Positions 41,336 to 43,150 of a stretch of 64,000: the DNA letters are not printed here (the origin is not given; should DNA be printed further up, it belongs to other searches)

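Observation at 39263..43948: Extra-AT-rich accessory block: nucleotidyltransferase-domain protein + sulfotransferase, adjacent to FemAB, GNAT and two MFS genes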

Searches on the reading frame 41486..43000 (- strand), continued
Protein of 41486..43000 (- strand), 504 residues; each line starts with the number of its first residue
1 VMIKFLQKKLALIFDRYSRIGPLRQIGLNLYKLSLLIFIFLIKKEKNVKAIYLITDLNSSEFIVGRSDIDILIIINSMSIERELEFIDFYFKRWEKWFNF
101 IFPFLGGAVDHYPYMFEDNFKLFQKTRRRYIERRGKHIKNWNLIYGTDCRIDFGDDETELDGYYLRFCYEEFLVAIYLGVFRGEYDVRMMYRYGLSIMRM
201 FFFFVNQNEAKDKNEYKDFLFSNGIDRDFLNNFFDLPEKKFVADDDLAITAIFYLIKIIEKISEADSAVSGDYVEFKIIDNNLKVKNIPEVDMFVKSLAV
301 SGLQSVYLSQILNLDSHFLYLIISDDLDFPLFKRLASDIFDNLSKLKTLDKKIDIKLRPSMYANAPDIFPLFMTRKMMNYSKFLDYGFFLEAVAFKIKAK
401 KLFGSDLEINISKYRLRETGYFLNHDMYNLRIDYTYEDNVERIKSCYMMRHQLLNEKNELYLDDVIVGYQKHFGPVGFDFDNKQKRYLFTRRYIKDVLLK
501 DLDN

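Call 32: search_solved_structures(query=A3, max_evalue=10, show_alignments=3)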
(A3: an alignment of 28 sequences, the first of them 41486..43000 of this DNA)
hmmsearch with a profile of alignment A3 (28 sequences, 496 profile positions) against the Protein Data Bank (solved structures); distinct sequences matched with E-value up to 10: 3.
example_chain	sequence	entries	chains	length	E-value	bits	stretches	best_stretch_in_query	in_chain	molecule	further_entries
6snr_A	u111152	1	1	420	0.065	15.5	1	259-323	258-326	Lipid II:glycine glycyltransferase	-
1ylq_A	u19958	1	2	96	0.093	15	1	52-93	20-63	putative nucleotidyltransferase, hypothetical protein AF0614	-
3vpy_A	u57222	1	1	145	0.61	12.3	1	380-488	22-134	FHA domain-containing protein DDL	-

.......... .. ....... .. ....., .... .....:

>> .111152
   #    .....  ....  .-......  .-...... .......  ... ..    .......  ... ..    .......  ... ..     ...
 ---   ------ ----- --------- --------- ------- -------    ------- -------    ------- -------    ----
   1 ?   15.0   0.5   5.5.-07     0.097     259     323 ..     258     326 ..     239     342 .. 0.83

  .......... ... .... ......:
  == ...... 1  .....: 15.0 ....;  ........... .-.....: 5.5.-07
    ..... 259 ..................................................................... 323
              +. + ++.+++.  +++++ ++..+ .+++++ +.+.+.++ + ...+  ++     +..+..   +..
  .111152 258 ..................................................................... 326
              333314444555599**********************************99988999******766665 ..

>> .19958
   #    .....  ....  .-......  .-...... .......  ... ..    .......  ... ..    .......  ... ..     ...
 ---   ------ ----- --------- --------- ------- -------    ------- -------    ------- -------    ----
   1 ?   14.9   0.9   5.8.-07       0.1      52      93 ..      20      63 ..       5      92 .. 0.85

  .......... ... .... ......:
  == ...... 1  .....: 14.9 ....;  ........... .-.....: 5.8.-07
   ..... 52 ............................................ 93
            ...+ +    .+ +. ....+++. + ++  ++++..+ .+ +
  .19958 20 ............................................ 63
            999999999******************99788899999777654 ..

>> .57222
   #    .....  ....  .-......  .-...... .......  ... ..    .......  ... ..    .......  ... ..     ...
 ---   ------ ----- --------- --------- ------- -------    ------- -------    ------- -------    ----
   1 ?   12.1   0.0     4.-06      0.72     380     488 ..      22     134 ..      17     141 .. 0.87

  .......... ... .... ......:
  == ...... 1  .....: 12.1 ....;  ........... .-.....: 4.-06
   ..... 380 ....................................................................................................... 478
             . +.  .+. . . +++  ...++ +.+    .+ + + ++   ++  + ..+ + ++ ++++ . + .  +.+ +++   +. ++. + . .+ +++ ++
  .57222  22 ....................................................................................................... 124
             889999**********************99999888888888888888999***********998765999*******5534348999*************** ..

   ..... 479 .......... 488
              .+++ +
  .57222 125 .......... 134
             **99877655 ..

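Call 33: search_protein_families(library=pfam, alignment_id=A3, max_evalue=0.1)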
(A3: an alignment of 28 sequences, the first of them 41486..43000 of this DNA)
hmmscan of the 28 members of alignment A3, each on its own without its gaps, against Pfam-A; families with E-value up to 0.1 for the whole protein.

A. member 1, window:41486-43000:- (504 aa): 0 families

B. families by the number of members that match (of 28 scanned): 10 families
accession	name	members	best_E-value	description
PF18765.7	Polbeta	2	0.0018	Polymerase beta, Nucleotidyltransferase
PF01909.29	NTP_transf_2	2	0.038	Nucleotidyltransferase domain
PF19244.4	Poly_A_pol_cat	1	0.0029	Poly(A) polymerase catalytic subunit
PF07127.16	Nodulin_late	1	0.0093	Late nodulin domain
PF05961.16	Chordopox_A13L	1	0.0094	Chordopoxvirus A13L protein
PF14974.11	P_C10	1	0.044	Protein C10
PF00715.22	IL2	1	0.078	Interleukin 2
PF25059.1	FN3_DSCAM-DSCAML_C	1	0.084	DSCAM/DSCAML C-terminal Fn3-like domain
PF18548.6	MetOD2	1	0.087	Metanogen output domain 2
PF04399.18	Glutaredoxin2_C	1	0.093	Glutaredoxin 2, C terminal domain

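Call 36: search_protein_families(library=pfam, alignment_id=A4, max_evalue=0.01)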
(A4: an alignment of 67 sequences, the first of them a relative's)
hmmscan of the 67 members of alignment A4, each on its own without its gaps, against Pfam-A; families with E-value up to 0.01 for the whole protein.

A. member 1, P0049 (405 aa): 0 families

B. families by the number of members that match (of 67 scanned): 8 families
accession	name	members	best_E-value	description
PF01909.29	NTP_transf_2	28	5.3e-09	Nucleotidyltransferase domain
PF18765.7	Polbeta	20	7.7e-07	Polymerase beta, Nucleotidyltransferase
PF00535.33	Glycos_transf_2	1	6.1e-22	Glycosyl transferase family 2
PF13641.12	Glyco_tranf_2_3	1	8.3e-07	Glycosyltransferase like family 2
PF10111.15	Glyco_tranf_2_2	1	8.5e-06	Glycosyltransferase like family 2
PF03382.20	DUF285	1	0.0036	Mycoplasma protein of unknown function, DUF285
PF18294.6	Pept_S41_N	1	0.0076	Peptidase S41 N-terminal domain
PF05048.19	NosD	1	0.0077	Periplasmic copper-binding protein (NosD)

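Call 38: predict_structure(alignment_id=A3)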
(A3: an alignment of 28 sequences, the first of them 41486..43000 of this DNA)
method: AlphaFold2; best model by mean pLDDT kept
length: 504 residues; sequences in the alignment: 28
mean_pLDDT: 88.4   pTM: 0.89
mean pLDDT of the five models: 88.4, 88.1, 87.8, 87.1, 87.0
residues with pLDDT >= 90: 284; 70-90: 186; 50-70: 34; < 50: 0
segments of 3 or more residues with pLDDT < 50: none
pLDDT, mean of each block of 10 residues (from residue 1): 80 85 91 92 91 89 85 93 88 83 69 84 85 76 95 82 91 96 91 95 93 96 97 92 89 98 80 82 88 94 94 93 96 96 97 90 90 95 83 92 93 79 62 72 89 92 93 93 92 86 65
secondary structure, 60 per line:
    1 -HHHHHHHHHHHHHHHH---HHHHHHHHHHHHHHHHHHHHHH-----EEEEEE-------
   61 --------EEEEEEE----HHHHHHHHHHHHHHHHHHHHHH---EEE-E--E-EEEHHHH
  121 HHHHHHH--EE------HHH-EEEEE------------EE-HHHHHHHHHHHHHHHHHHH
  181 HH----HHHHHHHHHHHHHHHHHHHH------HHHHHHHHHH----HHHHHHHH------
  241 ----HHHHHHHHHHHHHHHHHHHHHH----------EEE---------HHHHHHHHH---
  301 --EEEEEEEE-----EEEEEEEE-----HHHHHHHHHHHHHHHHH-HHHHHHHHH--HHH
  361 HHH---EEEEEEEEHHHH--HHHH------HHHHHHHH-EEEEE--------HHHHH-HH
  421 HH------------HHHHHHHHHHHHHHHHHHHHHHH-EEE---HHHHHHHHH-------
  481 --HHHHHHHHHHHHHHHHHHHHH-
elements in order: H2-17 H21-42 E48-53 E69-75 H80-101 E105-107 E114-116 H117-127 E142-146 H162-182 H187-206 H213-222 H227-234 H245-266 E277-279 H289-297 E303-310 E316-323 H329-345 H347-355 H358-363 E367-374 H375-378 H381-384 H391-398 E400-404 H413-417 H419-422 H435-457 E459-461 H465-473 H483-503

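Call 57: find_related_loci(query=A1, collection=genome_contigs, flank=10000)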
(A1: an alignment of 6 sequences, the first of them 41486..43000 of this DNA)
Query A1 (504 aa) in genome_contigs; peptide patterns used: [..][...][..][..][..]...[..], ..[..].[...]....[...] (x = any residue, [..] = any of these).
152 stretches matched a pattern; 1 encode a relative of the query (tblastn E <= 1e-3); 1 distinct loci.
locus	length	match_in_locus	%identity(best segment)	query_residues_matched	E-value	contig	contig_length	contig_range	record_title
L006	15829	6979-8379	31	23-494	1e-57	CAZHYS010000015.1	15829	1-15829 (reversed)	MAG TPA_asm: uncultured Gammaproteobacteria bacterium isolate SRP263991_co7_334 genome assembly, contig: NODE_6574_lengt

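Call 62: search_protein_families(library=pfam, proteins=[L006:2363-3403:+, L006:3486-4049:+, L006:4136-4762:+, L006:4765-5946:+, L006:5849-6871:+, L006:8412-9782:+, L006:9784-11037:+, L006:11118-12428:+, L006:12428-13693:+, L006:13690-14976:+], max_evalue=0.001)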
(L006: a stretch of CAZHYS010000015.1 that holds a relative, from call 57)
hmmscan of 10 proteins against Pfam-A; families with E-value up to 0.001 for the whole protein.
L006:2363-3403:+ (346 aa): 1 family
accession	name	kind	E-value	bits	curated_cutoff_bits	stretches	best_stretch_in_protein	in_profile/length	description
PF01594.21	AI-2E_transport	-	5.8e-70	236.5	34.3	1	23-340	4-325/327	AI-2E family transporter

L006:3486-4049:+ (187 aa): 0 families

L006:4136-4762:+ (208 aa): 0 families

L006:4765-5946:+ (393 aa): 6 families
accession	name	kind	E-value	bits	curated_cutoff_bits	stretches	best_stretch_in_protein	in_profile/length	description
PF00534.26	Glycos_transf_1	-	5.1e-42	143.8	26.4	1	201-354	16-168/172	Glycosyl transferases group 1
PF13692.12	Glyco_trans_1_4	-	8.8e-33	114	27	1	202-343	3-141/142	Glycosyl transferases group 1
PF13439.12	Glyco_transf_4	-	7.7e-20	72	28.5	1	15-188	1-168/170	Glycosyltransferase Family 4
PF20706.3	GT4-conflict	-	5.6e-11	42.5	26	1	192-308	189-312/385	Family 4 Glycosyltransferase in conflict systems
PF13579.12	Glyco_trans_4_4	-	5.1e-09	37.1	29.7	1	16-185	1-158/158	Glycosyl transferase 4-like domain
PF13524.12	Glyco_trans_1_2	-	6.6e-06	26.6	25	1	228-372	12-143/144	Glycosyl transferase-like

L006:5849-6871:+ (340 aa): 0 families

L006:8412-9782:+ (456 aa): 2 families
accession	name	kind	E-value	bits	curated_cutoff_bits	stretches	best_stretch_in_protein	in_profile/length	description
PF03358.20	FMN_red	-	4.5e-18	65.7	24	1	1-108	1-116/152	NADPH-dependent FMN reductase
PF02525.22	Flavodoxin_2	-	1.9e-06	28.2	27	1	1-90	1-106/198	Flavodoxin-like fold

L006:9784-11037:+ (417 aa): 0 families

L006:11118-12428:+ (436 aa): 3 families
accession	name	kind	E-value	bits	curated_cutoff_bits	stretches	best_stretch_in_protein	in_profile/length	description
PF03129.25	HGTP_anticodon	-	1.3e-20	73.8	21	1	342-431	1-92/94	Anticodon binding domain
PF00587.30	tRNA-synt_2b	-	8.1e-11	42.7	29.3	1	138-312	7-174/179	tRNA synthetase class II core domain (G, H, P, S and T)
PF23455.1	DUF7129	-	0.00013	22.1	30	1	93-118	13-37/45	Domain of unknown function (DUF7129)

L006:12428-13693:+ (421 aa): 2 families
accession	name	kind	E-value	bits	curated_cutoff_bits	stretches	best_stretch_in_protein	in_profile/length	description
PF00675.25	Peptidase_M16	-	5.6e-41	140.3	22.3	1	20-159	9-147/149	Insulinase (Peptidase family M16)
PF05193.26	Peptidase_M16_C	-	4.7e-38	131.3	23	1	167-339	2-180/181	Peptidase M16 inactive domain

L006:13690-14976:+ (428 aa): 6 families
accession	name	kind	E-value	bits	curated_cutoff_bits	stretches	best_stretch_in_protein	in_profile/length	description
PF00534.26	Glycos_transf_1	-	7.5e-36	123.7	26.4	1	205-406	14-171/172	Glycosyl transferases group 1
PF13692.12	Glyco_trans_1_4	-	4.3e-27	95.6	27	1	299-393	51-142/142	Glycosyl transferases group 1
PF13439.12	Glyco_transf_4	-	5.2e-16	59.6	28.5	1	20-182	3-166/170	Glycosyltransferase Family 4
PF20706.3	GT4-conflict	-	4.6e-09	36.2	26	1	308-369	261-323/385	Family 4 Glycosyltransferase in conflict systems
PF13524.12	Glyco_trans_1_2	-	3e-05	24.4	25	1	309-409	28-130/144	Glycosyl transferase-like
PF13579.12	Glyco_trans_4_4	-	0.00043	21.1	29.7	1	89-179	68-156/158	Glycosyl transferase 4-like domain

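Call 65: find_related_loci(query=A1, collection=metagenome_contigs, flank=8000)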
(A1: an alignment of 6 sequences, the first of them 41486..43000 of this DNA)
Query A1 (504 aa) in metagenome_contigs; peptide patterns used: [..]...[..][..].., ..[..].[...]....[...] (x = any residue, [..] = any of these).
271 stretches matched a pattern, but none encodes a relative of the query by tblastn (E <= 1e-3).

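Call 74: list_cluster_members(proteins=[P0022, P0023, P0029, P0036, P0047, P0054, P0058, P0065, P0070, P0079])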
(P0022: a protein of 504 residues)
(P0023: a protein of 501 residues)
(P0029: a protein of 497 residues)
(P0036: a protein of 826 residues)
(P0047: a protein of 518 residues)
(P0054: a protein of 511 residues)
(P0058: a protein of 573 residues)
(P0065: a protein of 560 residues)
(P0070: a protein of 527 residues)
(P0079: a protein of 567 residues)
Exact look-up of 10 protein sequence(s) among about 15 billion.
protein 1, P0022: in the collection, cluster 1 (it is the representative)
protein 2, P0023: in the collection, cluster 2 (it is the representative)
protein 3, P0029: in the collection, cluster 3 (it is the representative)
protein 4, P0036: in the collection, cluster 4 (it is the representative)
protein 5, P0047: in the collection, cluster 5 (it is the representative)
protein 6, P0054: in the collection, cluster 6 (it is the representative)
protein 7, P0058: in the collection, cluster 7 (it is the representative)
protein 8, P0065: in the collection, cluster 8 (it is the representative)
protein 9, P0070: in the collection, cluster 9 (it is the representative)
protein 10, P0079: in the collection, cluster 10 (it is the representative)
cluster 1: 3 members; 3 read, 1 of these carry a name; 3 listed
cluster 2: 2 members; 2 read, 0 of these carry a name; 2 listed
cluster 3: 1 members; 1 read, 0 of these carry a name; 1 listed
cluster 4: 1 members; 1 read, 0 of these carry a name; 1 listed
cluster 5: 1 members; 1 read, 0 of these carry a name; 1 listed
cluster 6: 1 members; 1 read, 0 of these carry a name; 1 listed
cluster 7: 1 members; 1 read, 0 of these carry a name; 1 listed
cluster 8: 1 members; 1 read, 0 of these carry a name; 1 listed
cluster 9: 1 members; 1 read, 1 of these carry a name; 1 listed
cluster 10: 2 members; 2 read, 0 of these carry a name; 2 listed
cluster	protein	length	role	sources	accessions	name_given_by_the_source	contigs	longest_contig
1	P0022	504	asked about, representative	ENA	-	-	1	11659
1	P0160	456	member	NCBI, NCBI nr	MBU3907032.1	MAG: hypothetical protein KKA64_02145 [Nanoarchaeota archaeon] | hypothetical protein [Nanoarchaeota archaeon]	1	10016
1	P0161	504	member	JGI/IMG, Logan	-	-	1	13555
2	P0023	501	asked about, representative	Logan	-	-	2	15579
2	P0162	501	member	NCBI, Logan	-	-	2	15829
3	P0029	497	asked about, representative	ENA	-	-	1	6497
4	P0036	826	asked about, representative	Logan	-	-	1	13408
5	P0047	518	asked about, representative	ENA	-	-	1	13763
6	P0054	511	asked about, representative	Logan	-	-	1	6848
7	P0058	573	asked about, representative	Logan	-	-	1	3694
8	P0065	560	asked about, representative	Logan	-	-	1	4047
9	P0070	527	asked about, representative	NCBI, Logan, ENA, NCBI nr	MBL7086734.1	MAG: nucleotidyltransferase domain-containing protein [Candidatus Cloacimonetes bacterium] | nucleotidyltransferase domain-containing protein [Candidatus Cloacimonadota bacterium]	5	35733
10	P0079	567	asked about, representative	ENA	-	-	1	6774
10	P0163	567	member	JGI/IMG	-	-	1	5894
